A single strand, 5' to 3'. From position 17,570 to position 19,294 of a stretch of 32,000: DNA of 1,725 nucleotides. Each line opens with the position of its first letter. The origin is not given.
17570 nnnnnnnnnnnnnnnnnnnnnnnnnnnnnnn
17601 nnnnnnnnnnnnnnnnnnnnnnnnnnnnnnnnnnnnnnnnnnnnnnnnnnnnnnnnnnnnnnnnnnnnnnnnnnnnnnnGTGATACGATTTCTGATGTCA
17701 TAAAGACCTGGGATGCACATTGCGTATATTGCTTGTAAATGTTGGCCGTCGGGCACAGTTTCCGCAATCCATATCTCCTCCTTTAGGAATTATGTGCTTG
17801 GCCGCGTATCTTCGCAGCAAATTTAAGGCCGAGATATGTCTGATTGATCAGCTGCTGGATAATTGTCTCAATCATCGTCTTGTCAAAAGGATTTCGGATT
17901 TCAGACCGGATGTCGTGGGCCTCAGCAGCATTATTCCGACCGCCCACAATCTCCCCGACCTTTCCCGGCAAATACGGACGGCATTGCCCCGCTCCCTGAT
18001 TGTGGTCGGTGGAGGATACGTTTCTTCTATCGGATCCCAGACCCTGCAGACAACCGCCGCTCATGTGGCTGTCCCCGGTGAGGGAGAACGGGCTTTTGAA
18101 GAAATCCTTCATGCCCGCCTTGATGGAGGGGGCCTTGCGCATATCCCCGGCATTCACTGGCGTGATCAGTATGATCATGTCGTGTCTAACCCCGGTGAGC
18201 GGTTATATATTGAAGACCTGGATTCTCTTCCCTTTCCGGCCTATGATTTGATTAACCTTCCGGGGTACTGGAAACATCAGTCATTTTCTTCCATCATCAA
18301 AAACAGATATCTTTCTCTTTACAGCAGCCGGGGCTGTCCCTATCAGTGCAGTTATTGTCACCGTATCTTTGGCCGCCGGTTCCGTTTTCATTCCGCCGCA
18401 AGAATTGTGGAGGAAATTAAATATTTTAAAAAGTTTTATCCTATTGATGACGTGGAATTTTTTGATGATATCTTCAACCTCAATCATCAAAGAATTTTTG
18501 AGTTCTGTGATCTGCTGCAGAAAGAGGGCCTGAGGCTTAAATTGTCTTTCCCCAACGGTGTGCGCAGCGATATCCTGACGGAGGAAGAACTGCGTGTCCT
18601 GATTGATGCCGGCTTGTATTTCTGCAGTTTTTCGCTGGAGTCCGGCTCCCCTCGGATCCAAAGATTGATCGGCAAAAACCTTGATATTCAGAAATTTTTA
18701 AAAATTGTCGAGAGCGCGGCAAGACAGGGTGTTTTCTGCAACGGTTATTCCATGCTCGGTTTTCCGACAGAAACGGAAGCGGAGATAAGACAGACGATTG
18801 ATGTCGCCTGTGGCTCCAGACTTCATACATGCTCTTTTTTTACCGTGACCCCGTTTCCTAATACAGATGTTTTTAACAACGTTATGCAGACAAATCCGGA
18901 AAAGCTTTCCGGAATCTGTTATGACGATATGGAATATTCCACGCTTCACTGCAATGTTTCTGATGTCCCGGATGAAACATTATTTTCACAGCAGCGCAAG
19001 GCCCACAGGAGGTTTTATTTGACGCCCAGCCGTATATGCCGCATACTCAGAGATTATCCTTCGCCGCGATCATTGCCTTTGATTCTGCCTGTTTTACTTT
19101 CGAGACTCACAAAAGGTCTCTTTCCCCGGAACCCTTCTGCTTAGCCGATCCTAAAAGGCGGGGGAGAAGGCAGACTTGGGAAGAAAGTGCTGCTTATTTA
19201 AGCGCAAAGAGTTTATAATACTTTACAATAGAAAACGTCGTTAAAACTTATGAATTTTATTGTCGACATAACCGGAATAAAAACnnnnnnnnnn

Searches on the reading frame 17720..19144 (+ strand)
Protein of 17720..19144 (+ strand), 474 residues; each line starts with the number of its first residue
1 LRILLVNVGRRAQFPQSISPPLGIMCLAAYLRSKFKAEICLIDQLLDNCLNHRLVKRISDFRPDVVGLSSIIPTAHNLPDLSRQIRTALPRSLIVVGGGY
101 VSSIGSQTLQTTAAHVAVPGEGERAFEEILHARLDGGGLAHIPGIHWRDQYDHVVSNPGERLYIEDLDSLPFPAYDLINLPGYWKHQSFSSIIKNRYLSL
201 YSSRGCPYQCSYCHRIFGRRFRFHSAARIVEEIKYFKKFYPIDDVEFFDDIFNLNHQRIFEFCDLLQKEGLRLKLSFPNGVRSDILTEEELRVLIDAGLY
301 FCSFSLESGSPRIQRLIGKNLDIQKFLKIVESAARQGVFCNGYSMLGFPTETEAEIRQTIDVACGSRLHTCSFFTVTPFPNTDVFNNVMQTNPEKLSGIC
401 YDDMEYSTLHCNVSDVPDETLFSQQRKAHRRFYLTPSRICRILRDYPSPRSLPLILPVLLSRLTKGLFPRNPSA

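Call 13: search_protein_families(library=pfam, proteins=[window:17720-19144:+], max_evalue=0.001)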
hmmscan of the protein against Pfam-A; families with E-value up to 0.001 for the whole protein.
window:17720-19144:+ (474 aa): 2 families
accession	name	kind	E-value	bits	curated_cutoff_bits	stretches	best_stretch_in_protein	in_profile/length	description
PF04055.27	Radical_SAM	-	4.2e-22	79.5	29.5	1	202-361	3-164/166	Radical SAM superfamily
PF02310.24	B12-binding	-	3.6e-17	62.8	32.1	1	18-129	11-120/121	B12 binding domain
